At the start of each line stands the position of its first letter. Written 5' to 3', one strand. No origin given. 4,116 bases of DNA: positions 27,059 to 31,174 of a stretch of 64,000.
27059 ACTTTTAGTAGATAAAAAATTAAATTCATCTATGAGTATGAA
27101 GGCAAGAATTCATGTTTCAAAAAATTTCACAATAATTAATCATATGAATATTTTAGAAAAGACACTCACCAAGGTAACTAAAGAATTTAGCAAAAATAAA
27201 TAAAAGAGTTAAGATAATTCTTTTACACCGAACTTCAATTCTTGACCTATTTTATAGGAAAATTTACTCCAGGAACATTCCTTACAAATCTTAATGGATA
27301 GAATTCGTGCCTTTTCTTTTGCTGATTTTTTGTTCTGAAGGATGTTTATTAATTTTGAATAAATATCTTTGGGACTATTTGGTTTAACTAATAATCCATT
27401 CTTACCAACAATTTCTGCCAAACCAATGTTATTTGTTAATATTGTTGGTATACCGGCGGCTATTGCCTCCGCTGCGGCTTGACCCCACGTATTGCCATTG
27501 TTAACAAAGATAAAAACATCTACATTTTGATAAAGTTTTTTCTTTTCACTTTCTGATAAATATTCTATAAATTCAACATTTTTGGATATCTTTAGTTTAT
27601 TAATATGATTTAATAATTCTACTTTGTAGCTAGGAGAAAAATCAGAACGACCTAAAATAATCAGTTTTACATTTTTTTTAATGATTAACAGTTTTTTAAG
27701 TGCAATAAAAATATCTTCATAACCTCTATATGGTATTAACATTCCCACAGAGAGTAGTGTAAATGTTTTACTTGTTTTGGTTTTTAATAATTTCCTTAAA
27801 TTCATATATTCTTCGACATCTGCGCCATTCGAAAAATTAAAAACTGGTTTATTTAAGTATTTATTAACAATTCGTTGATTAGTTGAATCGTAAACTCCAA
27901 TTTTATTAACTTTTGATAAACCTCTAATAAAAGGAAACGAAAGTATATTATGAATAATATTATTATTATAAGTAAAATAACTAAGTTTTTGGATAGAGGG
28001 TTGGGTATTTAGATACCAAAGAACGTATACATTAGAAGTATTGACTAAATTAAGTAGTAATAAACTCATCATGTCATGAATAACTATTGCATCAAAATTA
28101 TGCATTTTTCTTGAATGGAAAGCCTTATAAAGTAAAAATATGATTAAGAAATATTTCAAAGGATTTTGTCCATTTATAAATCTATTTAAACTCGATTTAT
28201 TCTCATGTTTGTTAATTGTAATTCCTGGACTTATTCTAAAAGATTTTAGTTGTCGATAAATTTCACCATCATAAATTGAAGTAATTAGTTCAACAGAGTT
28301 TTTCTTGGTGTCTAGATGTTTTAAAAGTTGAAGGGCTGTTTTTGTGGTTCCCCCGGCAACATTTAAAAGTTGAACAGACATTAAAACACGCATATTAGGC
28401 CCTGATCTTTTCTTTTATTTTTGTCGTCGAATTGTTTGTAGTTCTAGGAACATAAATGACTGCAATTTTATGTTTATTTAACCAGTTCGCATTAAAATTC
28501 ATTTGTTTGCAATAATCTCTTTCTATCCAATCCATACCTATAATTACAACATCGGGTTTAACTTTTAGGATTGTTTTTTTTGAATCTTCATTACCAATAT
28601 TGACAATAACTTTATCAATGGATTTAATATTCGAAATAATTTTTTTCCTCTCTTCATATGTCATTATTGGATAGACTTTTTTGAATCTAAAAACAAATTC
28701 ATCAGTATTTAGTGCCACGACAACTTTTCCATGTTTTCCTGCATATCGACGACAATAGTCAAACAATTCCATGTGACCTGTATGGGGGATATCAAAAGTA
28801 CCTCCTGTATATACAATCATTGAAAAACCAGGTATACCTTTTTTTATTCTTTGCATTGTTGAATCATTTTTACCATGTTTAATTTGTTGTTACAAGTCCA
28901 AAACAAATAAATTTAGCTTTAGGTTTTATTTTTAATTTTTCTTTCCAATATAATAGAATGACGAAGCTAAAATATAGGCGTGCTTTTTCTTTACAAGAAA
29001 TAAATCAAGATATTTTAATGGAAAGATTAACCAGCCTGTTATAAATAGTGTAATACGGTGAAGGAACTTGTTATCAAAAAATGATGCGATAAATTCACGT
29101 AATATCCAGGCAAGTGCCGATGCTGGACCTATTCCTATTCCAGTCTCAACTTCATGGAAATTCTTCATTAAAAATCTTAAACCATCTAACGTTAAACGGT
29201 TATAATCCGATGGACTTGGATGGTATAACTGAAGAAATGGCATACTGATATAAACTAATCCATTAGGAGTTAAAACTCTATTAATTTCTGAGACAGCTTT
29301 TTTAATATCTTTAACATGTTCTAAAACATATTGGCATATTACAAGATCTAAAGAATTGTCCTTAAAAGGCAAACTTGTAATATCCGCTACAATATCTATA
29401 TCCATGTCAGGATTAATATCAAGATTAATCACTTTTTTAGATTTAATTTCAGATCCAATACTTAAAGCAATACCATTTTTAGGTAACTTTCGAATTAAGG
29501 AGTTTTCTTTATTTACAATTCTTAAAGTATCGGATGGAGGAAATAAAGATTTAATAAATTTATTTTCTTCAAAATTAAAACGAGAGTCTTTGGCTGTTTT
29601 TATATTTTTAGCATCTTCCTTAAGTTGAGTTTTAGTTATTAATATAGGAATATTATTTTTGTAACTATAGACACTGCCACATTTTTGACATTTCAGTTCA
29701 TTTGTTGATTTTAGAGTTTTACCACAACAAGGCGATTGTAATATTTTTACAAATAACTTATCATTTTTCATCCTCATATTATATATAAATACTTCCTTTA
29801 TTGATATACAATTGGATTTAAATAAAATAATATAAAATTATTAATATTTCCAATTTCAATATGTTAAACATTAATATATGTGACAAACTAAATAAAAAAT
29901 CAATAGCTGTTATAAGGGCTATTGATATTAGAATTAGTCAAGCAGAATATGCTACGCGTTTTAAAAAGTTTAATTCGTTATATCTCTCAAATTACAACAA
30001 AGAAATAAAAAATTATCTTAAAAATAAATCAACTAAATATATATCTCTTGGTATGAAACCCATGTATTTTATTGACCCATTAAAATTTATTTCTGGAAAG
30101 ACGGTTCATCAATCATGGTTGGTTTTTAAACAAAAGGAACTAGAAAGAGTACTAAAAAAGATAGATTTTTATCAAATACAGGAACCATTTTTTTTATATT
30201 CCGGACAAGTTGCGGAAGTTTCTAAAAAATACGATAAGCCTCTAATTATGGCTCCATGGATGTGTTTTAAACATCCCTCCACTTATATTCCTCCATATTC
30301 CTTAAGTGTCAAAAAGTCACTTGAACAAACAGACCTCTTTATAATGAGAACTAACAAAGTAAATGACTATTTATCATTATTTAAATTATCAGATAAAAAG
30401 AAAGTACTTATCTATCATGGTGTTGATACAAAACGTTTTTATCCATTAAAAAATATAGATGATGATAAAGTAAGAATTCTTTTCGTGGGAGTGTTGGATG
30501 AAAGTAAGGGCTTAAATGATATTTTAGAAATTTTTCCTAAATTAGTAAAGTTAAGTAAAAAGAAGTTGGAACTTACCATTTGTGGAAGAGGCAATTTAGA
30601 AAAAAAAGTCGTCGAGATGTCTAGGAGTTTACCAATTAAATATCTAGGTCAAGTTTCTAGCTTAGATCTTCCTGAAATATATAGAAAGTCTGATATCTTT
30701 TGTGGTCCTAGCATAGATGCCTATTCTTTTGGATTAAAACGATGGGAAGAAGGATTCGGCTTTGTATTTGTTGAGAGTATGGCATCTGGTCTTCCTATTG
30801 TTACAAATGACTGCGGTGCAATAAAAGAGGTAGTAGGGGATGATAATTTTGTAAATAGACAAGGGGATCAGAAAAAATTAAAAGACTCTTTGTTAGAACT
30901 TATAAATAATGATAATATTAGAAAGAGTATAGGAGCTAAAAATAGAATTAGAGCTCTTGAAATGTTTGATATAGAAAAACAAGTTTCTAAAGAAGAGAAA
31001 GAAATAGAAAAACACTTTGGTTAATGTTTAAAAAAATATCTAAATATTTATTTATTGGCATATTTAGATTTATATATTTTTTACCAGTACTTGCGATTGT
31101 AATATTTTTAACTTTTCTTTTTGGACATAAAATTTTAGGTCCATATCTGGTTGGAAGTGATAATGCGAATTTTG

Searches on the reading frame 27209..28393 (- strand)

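Call 68: search_protein_families(library=pfam, proteins=[window:27209-28393:-], max_evalue=0.00001)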
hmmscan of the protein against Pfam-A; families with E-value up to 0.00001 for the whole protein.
window:27209-28393:- (394 aa): 3 families
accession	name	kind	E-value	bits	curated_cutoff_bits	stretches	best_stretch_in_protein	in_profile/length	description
PF00534.26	Glycos_transf_1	-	7.7e-26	91.1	26.4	1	207-359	12-163/172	Glycosyl transferases group 1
PF13692.12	Glyco_trans_1_4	-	4.4e-20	72.8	27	1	212-354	3-142/142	Glycosyl transferases group 1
PF20706.3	GT4-conflict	-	4.4e-07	29.7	26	1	181-377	171-380/385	Family 4 Glycosyltransferase in conflict systems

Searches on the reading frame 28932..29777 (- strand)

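Call 68: search_protein_families(library=pfam, proteins=[window:28932-29777:-], max_evalue=0.00001)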
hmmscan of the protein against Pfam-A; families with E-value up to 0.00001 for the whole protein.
window:28932-29777:- (281 aa): 7 families
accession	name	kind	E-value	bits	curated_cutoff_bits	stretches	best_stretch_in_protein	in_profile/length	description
PF08241.18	Methyltransf_11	-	4.7e-16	59.6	21.2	1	114-177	19-95/95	Methyltransferase domain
PF13649.12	Methyltransf_25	-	3.9e-09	37.5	27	1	129-173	51-97/97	Methyltransferase domain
PF13847.12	Methyltransf_31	-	5.4e-09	36.3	27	1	130-180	60-112/145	Methyltransferase domain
PF13489.12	Methyltransf_23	-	8.1e-09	35.9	27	1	115-228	46-156/164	Methyltransferase domain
PF05148.21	Methyltransf_8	-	3.1e-07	30.9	27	1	111-178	91-157/219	Hypothetical methyltransferase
PF08242.18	Methyltransf_12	-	1e-06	29.8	30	1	135-174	60-97/98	Methyltransferase domain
PF01209.24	Ubie_methyltran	-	4.9e-06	26.5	20.1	1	126-177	99-151/233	ubiE/COQ5 methyltransferase family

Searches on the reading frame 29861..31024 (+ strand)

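Call 68: search_protein_families(library=pfam, proteins=[window:29861-31024:+], max_evalue=0.00001)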
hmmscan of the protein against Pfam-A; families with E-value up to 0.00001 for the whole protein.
window:29861-31024:+ (387 aa): 2 families
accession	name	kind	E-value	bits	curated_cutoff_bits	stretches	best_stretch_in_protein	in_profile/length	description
PF00534.26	Glycos_transf_1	-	1.3e-30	106.7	26.4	1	198-362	10-170/172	Glycosyl transferases group 1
PF13692.12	Glyco_trans_1_4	-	5e-25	88.9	27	1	205-350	3-142/142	Glycosyl transferases group 1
